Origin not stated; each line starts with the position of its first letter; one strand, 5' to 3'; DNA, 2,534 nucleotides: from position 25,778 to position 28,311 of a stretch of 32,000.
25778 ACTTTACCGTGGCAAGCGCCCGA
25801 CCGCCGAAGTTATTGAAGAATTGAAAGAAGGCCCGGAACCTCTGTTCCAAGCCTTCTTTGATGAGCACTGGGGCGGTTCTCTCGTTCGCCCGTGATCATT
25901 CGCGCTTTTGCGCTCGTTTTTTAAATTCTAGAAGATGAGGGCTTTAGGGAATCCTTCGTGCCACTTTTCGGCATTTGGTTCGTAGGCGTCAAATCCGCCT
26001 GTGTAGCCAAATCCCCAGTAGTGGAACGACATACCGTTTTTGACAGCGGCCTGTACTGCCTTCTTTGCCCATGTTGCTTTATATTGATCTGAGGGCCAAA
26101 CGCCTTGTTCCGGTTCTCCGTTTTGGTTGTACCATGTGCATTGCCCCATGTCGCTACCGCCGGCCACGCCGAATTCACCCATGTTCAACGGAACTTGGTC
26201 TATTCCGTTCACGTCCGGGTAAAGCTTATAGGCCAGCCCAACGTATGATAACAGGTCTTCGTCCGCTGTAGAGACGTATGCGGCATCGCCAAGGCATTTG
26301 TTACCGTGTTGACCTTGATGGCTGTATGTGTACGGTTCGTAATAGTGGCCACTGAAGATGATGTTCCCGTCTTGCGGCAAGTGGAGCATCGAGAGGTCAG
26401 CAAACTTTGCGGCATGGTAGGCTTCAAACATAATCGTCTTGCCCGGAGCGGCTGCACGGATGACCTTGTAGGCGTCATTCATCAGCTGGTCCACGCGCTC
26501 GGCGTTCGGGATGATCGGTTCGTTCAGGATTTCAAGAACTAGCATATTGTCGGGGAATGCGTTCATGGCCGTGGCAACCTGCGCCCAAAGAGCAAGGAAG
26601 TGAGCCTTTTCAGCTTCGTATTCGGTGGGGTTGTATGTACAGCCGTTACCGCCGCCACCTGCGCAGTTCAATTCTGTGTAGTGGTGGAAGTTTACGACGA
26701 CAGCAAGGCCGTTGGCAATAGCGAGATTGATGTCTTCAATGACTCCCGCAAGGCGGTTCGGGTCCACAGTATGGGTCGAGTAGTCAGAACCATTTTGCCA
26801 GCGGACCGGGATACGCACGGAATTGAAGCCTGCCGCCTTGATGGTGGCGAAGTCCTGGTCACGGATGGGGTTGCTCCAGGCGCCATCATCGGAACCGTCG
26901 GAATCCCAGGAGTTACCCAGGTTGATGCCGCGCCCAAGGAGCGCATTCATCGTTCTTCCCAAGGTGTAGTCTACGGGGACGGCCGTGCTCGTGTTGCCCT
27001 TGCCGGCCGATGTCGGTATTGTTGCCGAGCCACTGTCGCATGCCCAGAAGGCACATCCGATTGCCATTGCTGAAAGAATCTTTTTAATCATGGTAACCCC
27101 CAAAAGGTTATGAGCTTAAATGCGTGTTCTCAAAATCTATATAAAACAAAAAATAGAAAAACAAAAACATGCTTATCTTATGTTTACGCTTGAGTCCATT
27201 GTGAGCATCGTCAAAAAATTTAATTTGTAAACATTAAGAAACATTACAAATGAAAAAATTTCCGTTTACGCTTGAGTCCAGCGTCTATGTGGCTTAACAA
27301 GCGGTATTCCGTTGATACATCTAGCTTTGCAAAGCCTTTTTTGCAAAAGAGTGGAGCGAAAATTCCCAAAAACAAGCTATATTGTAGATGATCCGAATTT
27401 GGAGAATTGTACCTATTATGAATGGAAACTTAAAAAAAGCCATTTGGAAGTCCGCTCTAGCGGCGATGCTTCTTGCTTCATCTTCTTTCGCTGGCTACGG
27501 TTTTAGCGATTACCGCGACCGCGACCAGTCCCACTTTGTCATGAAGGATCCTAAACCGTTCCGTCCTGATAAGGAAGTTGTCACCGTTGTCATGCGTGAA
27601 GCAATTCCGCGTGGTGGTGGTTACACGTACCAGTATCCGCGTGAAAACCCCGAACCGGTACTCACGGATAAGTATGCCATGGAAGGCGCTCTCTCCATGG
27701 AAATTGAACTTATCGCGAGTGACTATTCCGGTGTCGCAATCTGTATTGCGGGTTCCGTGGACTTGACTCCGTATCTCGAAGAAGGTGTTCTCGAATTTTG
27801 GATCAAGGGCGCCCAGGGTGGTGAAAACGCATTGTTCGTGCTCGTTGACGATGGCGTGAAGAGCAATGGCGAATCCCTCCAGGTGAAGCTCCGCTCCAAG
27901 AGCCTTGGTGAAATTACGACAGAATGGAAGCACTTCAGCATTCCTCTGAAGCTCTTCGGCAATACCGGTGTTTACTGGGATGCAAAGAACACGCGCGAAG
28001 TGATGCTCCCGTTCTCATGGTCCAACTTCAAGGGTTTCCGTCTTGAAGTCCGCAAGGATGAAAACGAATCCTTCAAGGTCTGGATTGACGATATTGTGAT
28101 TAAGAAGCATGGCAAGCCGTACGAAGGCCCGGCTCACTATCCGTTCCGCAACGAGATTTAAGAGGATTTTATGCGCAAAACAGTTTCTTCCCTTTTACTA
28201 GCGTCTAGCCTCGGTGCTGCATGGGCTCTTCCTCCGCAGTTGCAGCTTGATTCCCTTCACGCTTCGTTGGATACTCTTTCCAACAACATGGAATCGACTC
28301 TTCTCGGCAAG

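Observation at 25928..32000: GH5 cellulase divergently paired with a codon-biased three-gene module (CBM-like protein plus two giant predicted outer-membrane proteins): a candidate non-Sus glycan capture or uptake system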

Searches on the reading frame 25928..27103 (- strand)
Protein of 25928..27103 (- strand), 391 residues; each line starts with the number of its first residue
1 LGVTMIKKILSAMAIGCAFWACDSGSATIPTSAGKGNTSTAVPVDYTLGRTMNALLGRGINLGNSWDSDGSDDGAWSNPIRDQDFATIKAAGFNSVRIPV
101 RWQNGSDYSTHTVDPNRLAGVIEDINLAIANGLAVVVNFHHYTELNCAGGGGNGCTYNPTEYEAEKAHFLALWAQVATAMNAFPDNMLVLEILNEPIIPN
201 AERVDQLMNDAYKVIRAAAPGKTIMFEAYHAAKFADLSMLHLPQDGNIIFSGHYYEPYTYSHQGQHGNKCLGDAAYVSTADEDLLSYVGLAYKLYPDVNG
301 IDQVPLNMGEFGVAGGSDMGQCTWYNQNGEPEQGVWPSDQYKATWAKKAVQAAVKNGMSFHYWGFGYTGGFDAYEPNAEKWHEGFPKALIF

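Call 7: search_protein_families(library=pfam, proteins=[window:25928-27103:-], max_evalue=1)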
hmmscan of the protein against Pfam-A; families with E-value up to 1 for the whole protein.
window:25928-27103:- (391 aa): 2 families
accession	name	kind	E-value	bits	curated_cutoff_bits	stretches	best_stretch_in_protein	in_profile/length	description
PF00150.24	Cellulase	-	2.3e-32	113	23.5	1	74-366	16-269/272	Cellulase (glycosyl hydrolase family 5)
PF07745.19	Glyco_hydro_53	-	0.00031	20.3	24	1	84-141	29-87/340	Glycosyl hydrolase family 53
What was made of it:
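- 25928..27091 (-): GH5 endoglucanase (FSU_2005 / Fisuc_1523, 387 aa). It is a divergent neighbour, not part of the operon. The N-terminus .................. suggests a possible lipoprotein signal. Pfam PF00150, 113 bits (call 7).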

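Call 9: search_protein_families(library=ncbifam, proteins=[window:25928-27103:-], max_evalue=1)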
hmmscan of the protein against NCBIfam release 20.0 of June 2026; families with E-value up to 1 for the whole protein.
window:25928-27103:- (391 aa): 0 families

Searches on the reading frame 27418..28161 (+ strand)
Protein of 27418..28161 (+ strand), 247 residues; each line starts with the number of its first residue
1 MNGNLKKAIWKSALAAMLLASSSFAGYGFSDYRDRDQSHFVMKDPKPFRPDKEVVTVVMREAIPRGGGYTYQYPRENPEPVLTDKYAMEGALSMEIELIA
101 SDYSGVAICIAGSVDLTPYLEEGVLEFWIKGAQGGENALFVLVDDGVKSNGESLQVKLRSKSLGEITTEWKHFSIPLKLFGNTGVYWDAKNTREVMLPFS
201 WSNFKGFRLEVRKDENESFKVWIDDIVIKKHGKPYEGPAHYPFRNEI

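Call 7: search_protein_families(library=pfam, proteins=[window:27418-28161:+], max_evalue=1)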
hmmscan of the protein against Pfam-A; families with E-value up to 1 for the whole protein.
window:27418-28161:+ (247 aa): 3 families
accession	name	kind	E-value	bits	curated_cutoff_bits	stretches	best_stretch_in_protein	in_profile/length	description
PF21582.3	CBM30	-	5.7e-18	65.9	27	1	99-226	50-166/170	Carbohydrate binding domain 30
PF03425.19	CBM_11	-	0.011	16.2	27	1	90-195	51-150/182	Carbohydrate binding domain (family 11)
PF18559.7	Exop_C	-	0.015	15.5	26.1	1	83-208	31-147/155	Galactose-binding domain-like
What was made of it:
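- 27418..28161 (+): Gene 1: a secreted non-catalytic CBM30 protein (FSU_2007 / Fisuc_1525, 247 aa; an alternative start at 27388 gives 257 aa). It has a type-I signal peptide (...SSSFA|GYG). Pfam CBM30, 65.9 bits against a cut-off of 27 (call 7).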

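Call 9: search_protein_families(library=ncbifam, proteins=[window:27418-28161:+], max_evalue=1)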
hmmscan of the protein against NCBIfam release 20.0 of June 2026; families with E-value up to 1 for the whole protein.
window:27418-28161:+ (247 aa): 0 families

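Call 81: search_solved_structures(query=window:27418-28161:+, max_evalue=1, show_alignments=1)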
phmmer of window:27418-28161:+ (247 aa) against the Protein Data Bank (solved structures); distinct sequences matched with E-value up to 1: 2.
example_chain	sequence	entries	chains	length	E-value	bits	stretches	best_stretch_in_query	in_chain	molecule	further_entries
2c24_A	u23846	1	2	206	4.2e-06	29.7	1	113-180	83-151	ENDOGLUCANASE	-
1wmx_A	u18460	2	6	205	4.2e-06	29.7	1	113-180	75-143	COG3291: FOG: PKD repeat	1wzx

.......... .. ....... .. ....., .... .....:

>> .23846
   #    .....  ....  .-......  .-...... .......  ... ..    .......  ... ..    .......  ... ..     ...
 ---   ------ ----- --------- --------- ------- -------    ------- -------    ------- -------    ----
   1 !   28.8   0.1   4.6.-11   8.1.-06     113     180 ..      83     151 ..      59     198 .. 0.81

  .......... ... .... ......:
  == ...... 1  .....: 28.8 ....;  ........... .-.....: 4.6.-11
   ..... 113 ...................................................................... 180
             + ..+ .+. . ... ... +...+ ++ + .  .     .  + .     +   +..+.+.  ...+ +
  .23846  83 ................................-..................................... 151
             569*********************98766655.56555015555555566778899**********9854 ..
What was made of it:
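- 27418..28161 (+): Similar to C. thermocellum CBM30 structures 2C24 and 1WMX, E 4e-6 (call 81).
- On CBM30: PDB entries 2C24 and 1WMX match at E 4.2e-6 (call 81).
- CBM30 identity: calls 7, 81.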
